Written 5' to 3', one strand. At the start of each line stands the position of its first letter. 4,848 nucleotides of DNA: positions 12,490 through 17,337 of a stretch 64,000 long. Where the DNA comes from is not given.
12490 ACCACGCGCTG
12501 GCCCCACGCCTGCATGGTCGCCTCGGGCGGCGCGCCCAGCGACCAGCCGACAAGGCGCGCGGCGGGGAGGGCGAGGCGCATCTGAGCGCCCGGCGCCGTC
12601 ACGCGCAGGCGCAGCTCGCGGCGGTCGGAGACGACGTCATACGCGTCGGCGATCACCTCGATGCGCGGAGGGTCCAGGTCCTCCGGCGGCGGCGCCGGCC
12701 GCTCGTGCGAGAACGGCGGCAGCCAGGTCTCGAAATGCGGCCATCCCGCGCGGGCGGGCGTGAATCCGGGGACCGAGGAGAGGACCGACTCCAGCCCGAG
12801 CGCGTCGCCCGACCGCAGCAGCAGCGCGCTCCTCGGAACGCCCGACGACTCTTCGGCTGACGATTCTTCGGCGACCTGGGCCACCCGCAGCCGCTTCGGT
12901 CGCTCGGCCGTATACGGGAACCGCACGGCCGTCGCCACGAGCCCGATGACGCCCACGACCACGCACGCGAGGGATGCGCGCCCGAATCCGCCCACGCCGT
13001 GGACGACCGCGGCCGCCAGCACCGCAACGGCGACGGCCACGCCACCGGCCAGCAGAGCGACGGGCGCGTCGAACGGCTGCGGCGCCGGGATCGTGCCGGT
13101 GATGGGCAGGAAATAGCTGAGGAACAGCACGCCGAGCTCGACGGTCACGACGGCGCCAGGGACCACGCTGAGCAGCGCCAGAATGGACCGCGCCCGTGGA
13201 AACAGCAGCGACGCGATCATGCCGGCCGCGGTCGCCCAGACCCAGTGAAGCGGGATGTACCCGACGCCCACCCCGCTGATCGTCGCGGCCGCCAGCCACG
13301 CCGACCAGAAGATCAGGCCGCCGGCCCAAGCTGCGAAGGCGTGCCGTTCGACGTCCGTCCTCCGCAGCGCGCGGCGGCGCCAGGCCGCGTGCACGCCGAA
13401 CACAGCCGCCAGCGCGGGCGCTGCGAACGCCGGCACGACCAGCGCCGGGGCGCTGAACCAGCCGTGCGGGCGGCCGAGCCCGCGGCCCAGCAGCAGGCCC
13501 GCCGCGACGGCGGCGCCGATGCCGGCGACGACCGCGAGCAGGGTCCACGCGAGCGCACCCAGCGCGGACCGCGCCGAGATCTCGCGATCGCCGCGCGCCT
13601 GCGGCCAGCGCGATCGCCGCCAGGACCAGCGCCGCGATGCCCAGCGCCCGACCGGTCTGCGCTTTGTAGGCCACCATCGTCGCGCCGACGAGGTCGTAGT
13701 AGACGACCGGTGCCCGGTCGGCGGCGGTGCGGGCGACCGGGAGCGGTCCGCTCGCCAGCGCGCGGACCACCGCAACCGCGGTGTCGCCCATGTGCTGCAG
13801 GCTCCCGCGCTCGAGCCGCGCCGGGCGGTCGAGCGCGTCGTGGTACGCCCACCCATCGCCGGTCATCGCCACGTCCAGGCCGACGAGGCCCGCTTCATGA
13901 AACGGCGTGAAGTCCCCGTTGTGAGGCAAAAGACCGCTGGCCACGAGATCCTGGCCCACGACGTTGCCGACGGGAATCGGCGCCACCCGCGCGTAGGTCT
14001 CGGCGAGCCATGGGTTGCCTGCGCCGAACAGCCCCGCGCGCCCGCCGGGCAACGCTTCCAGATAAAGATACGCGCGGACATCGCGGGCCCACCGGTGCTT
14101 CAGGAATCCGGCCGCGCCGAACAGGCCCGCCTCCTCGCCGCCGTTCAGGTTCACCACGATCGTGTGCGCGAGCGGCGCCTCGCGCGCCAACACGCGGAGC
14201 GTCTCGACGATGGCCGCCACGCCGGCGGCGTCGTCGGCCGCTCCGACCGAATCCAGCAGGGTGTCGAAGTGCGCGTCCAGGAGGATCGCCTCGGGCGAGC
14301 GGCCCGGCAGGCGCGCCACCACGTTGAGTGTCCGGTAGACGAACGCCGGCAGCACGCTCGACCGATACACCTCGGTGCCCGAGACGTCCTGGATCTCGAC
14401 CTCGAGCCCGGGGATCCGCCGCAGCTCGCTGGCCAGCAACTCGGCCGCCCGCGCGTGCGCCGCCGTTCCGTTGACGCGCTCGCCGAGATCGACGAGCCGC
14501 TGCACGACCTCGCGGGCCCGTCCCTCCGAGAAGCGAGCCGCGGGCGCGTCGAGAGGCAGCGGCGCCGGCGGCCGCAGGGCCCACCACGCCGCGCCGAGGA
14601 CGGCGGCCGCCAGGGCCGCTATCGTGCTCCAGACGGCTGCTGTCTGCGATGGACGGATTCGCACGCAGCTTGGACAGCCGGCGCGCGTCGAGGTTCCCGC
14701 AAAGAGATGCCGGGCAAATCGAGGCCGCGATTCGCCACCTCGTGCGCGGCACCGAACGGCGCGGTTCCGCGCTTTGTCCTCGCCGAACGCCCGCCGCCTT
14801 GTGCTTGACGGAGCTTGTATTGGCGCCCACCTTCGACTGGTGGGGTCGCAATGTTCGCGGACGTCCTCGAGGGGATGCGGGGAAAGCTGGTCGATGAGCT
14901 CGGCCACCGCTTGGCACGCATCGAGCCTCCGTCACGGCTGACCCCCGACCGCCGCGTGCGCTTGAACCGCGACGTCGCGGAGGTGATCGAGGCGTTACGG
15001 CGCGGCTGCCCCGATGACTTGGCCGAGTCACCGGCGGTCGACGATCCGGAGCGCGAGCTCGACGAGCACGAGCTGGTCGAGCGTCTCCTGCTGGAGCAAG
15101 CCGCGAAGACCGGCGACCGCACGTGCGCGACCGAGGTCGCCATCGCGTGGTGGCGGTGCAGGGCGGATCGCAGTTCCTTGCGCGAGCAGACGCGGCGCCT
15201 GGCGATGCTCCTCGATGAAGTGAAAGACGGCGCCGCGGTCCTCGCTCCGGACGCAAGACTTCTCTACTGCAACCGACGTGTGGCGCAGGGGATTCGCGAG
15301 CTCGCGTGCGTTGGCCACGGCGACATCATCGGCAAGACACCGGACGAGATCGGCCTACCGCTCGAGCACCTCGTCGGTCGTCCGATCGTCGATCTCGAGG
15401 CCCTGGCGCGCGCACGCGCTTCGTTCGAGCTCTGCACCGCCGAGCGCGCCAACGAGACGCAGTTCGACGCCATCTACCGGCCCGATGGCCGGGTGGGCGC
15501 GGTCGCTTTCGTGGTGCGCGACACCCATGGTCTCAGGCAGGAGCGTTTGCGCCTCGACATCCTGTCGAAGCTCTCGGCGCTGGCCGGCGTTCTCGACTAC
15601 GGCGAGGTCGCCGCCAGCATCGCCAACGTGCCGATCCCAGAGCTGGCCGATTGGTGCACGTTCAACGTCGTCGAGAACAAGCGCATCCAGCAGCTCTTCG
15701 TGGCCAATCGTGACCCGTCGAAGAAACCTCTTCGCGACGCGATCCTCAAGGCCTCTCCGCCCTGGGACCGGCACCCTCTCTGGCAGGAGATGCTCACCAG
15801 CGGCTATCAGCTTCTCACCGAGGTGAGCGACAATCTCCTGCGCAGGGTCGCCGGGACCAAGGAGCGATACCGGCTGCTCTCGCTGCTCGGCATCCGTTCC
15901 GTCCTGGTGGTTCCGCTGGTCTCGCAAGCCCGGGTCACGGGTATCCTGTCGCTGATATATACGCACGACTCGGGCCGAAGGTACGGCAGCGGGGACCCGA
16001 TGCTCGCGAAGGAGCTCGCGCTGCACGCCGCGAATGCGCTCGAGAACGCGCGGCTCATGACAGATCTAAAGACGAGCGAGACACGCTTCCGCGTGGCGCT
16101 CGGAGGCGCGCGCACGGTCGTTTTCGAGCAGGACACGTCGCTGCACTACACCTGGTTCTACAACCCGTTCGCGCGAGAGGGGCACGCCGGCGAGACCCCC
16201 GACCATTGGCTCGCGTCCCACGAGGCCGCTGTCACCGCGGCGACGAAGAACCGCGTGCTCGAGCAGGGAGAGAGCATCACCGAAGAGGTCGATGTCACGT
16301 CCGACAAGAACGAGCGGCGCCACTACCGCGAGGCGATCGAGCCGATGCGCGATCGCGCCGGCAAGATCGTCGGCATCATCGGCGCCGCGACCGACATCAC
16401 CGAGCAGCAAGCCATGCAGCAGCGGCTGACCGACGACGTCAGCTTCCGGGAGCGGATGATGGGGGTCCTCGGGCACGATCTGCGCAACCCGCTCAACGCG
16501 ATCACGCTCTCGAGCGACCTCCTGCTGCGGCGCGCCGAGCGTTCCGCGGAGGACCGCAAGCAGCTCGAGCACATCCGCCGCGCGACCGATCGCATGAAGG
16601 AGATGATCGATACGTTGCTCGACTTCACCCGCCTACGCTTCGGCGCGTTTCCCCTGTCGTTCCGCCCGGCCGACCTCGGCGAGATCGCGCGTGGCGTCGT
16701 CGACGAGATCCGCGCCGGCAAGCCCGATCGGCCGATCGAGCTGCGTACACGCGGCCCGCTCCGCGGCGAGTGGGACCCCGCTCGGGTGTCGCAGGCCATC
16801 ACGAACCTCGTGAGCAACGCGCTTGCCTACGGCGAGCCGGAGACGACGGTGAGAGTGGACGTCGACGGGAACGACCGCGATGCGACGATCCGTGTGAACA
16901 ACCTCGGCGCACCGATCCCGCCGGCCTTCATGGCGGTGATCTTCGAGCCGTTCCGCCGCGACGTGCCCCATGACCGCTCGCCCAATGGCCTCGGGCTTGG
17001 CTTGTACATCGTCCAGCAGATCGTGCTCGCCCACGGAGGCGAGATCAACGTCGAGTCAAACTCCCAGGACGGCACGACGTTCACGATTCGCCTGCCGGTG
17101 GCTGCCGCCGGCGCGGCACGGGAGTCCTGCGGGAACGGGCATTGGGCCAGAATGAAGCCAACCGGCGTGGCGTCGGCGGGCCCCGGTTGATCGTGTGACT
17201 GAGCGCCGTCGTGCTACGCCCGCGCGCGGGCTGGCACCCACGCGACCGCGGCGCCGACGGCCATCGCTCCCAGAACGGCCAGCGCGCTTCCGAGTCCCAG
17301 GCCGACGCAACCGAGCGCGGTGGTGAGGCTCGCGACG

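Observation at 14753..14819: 60-bp non-coding element duplicated 46 kb apart, each copy just upstream of a sensor-kinase gene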

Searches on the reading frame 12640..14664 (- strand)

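Call 13: search_protein_families(library=pfam, proteins=[window:12640-14664:-])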
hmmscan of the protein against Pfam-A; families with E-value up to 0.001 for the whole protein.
window:12640-14664:- (675 aa): 2 families
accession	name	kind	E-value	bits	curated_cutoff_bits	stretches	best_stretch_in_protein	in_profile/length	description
PF04389.22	Peptidase_M28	-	9.4e-38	130.3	21.3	1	114-299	1-192/193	Peptidase family M28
PF01546.33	Peptidase_M20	-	0.00012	22.5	24.6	1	137-200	28-93/206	Peptidase family M20/M25/M40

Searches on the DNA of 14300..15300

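Call 11: search_rna_families(source=window, start=14300, end=15300, threshold=evalue, max_evalue=10)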
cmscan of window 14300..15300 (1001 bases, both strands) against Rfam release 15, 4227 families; matches with E-value up to 10: 5.
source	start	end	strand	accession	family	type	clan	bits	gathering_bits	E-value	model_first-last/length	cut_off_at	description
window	14598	14645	+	RF02468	Ms_IGR-4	Gene; sRNA;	-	18.3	55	2.8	1-38/38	no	Mycobacterium sRNA Ms_IGR-4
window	15208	15269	+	RF02473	GlsR4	Gene; snRNA; snoRNA; CD-box;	-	16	70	2.7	1-61/61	no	Small nucleolar RNA GlsR4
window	14922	14959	-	RF00523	Prion_pknot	Cis-reg;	-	15.6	39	5.4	1-40/40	no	Prion pseudoknot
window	14745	14810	+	RF03552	mir-43_2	Gene; miRNA;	-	15.5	90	3.4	1-78/78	no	mir-43_2 microRNA precursor family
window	15173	15241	+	RF02791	CcsR1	Gene; sRNA;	-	13.7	65.3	2.6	1-83/83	no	Conserved CCUCCUCCC motif stress-induced RNA 1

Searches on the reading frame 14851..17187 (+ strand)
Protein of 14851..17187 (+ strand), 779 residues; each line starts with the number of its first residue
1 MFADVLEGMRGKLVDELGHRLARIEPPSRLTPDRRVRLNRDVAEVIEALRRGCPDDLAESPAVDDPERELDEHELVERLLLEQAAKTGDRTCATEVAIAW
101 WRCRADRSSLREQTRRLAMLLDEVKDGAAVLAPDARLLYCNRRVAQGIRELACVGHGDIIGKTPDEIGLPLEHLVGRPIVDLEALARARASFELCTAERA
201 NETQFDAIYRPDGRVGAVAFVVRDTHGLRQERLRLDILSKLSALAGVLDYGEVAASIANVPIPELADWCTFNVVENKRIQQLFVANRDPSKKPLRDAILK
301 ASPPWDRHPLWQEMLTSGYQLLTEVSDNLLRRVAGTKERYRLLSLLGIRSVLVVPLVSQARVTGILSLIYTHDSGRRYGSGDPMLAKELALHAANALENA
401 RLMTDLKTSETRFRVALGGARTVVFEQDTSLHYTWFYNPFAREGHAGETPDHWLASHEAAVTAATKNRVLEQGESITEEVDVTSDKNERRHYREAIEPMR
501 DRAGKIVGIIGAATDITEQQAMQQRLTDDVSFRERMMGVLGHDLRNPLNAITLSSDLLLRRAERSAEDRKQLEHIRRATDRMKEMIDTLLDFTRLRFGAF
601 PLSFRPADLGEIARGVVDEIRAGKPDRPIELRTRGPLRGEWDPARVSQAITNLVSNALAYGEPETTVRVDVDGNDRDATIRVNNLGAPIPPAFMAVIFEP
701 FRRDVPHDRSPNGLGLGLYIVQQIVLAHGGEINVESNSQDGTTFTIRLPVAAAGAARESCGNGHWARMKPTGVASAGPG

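Call 13: search_protein_families(library=pfam, proteins=[window:14851-17187:+])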
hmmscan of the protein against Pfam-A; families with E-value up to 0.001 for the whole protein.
window:14851-17187:+ (779 aa): 7 families
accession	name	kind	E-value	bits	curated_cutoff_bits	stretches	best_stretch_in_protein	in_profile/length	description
PF02518.31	HATPase_c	-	1.8e-23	83.5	26.4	1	642-751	2-110/111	Histidine kinase-, DNA gyrase B-, and HSP90-like ATPase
PF00512.31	HisKA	-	2.3e-14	53.6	26.9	1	533-596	2-64/66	His Kinase A (phospho-acceptor) domain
PF08448.16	PAS_4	-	1.4e-13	51.5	23.1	2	443-520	33-109/110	PAS fold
PF13185.12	GAF_2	-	1.1e-06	29.3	28.6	1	343-398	83-136/136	GAF domain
PF13492.12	GAF_3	-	1.2e-06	29.4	27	1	326-399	53-129/129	GAF domain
PF01590.32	GAF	-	2.9e-05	25.1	22.4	1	339-397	78-133/133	GAF domain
PF13426.13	PAS_9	-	0.00014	22.6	27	0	463-518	46-103/103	PAS domain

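Call 56: find_homologous_proteins(query=window:14851-17187:+, region=1-330, max_evalue=1e-20)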
Query window:14851-17187:+, residues 1-330 (330 aa): 46 proteins with E <= 1e-20 among 8000 candidates.
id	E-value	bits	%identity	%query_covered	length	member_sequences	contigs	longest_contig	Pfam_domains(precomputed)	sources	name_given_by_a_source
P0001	2.4e-190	650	88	100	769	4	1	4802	PF13185.13,PF08448.17,PF02518.32,PF13492.13,PF00512.32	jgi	jgi:signal transduction histidine kinase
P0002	7.1e-173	592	82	100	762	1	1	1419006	PF13185.13,PF08448.17,PF02518.32,PF13492.13,PF00512.32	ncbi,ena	-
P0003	1.4e-172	591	83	100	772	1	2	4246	PF13185.13,PF08448.17,PF02518.32,PF13492.13,PF00512.32,PF00989.32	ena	-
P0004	5.8e-168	576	81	100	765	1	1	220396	PF13185.13,PF01590.33,PF08448.17,PF02518.32,PF13492.13,PF00512.32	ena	-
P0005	7.7e-162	556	80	100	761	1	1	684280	PF13185.13,PF08448.17,PF02518.32,PF13492.13,PF00512.32,PF00989.32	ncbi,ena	-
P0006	2.3e-144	499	78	89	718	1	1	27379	PF13185.13,PF01590.33,PF08448.17,PF02518.32,PF13492.13,PF00512.32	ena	-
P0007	8.3e-136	470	67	100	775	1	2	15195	PF13185.13,PF08448.17,PF02518.32,PF13492.13,PF00512.32,PF00989.32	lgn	-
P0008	7.2e-135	467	68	100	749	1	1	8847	PF13185.13,PF01590.33,PF08448.17,PF02518.32,PF13492.13,PF00512.32,PF00989.32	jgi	jgi:signal transduction histidine kinase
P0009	7.5e-135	467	68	100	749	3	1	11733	PF08448.17,PF02518.32,PF13492.13,PF00512.32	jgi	-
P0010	3.6e-134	465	66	100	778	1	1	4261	PF08448.17,PF02518.32,PF13492.13,PF00512.32,PF00989.32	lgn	-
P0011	1.0e-132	460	66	100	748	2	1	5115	PF13185.13,PF08448.17,PF02518.32,PF13492.13,PF00512.32,PF00989.32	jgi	jgi:signal transduction histidine kinase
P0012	5.8e-129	448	65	100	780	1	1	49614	PF13426.14,PF13185.13,PF01590.33,PF08448.17,PF02518.32,PF13492.13,PF00512.32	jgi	jgi:signal transduction histidine kinase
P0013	1.4e-118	414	61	100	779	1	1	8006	PF13426.14,PF13185.13,PF01590.33,PF08448.17,PF02518.32,PF13492.13,PF00512.32,PF00989.32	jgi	jgi:signal transduction histidine kinase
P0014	3.2e-114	400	84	67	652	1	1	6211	PF13185.13,PF01590.33,PF08448.17,PF02518.32,PF13492.13,PF00512.32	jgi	jgi:signal transduction histidine kinase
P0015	9.2e-109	382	58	100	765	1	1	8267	PF13426.14,PF13185.13,PF08448.17,PF02518.32,PF00512.32,PF00989.32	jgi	jgi:signal transduction histidine kinase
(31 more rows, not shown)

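Call 57: find_encoding_contigs(protein=P0001, flank=2500, max_places=2)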
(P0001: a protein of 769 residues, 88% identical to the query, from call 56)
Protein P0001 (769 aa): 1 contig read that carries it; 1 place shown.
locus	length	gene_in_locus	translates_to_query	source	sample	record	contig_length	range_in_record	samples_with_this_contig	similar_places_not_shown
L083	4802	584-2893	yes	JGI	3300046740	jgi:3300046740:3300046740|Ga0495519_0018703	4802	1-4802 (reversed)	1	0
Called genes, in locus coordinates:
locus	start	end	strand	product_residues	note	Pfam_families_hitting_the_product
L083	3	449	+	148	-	?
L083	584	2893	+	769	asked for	PF13185:GAF_2 (faint), PF13492:GAF_3 (weak), PF08448:PAS_4 (weak), PF00512:HisKA, PF02518:HATPase_c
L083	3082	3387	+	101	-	-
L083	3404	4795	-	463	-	PF00144:Beta-lactamase, PF11954:DUF3471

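Call 58: find_encoding_contigs(protein=P0003, flank=2500, max_places=2)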
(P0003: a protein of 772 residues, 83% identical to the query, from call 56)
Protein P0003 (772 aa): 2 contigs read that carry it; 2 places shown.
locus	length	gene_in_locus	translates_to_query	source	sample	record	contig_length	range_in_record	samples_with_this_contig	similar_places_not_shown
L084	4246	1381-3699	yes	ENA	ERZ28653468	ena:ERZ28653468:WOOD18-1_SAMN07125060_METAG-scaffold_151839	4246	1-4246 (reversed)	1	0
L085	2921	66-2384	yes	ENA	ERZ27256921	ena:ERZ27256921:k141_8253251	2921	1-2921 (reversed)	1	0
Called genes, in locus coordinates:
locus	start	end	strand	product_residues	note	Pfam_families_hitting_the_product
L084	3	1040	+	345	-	?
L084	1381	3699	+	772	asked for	PF13185:GAF_2 (faint), PF00989:PAS (faint), PF13492:GAF_3 (weak), PF08448:PAS_4 (weak), PF00512:HisKA, PF02518:HATPase_c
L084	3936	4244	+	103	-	?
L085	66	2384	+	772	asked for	PF13185:GAF_2 (faint), PF00989:PAS (faint), PF13492:GAF_3 (weak), PF08448:PAS_4 (weak), PF00512:HisKA, PF02518:HATPase_c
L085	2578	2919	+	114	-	?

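Call 59: find_encoding_contigs(protein=P0004, flank=2500, max_places=2)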
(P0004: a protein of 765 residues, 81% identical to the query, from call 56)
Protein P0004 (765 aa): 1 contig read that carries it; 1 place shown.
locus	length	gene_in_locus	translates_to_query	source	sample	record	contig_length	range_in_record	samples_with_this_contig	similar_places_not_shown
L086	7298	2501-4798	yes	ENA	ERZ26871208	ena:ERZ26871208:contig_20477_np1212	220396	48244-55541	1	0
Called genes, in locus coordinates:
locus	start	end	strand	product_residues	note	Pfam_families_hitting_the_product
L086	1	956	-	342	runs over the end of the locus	-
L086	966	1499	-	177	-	-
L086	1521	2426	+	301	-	PF13557:Phenol_MetA_deg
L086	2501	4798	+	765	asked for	PF01590:GAF (faint), PF13185:GAF_2 (faint), PF13492:GAF_3 (weak), PF08448:PAS_4, PF00512:HisKA, PF02518:HATPase_c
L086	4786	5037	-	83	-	-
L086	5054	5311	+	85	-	PF00165:HTH_AraC (faint), PF12833:HTH_18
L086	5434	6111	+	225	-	PF00072:Response_reg, PF00196:GerE, PF08281:Sigma70_r4_2 (weak)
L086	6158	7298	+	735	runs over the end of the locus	PF00989:PAS, PF13188:PAS_8 (weak), PF13426:PAS_9, PF01590:GAF (weak), PF13185:GAF_2 (weak), PF00512:HisKA, PF02518:HATPase_c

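Call 60: find_encoding_contigs(protein=P0006, flank=2500, max_places=2)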
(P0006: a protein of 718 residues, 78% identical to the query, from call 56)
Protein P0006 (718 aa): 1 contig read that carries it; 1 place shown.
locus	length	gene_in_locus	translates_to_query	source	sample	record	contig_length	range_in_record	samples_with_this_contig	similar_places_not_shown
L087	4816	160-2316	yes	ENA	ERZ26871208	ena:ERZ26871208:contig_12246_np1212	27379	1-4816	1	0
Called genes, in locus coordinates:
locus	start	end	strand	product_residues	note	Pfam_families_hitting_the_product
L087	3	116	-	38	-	?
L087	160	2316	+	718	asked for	PF13185:GAF_2 (faint), PF01590:GAF (faint), PF13492:GAF_3, PF08448:PAS_4, PF00512:HisKA, PF02518:HATPase_c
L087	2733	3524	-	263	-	PF09900:DUF2127, PF14067:LssY_C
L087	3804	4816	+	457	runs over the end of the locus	PF16862:Glyco_hydro_79C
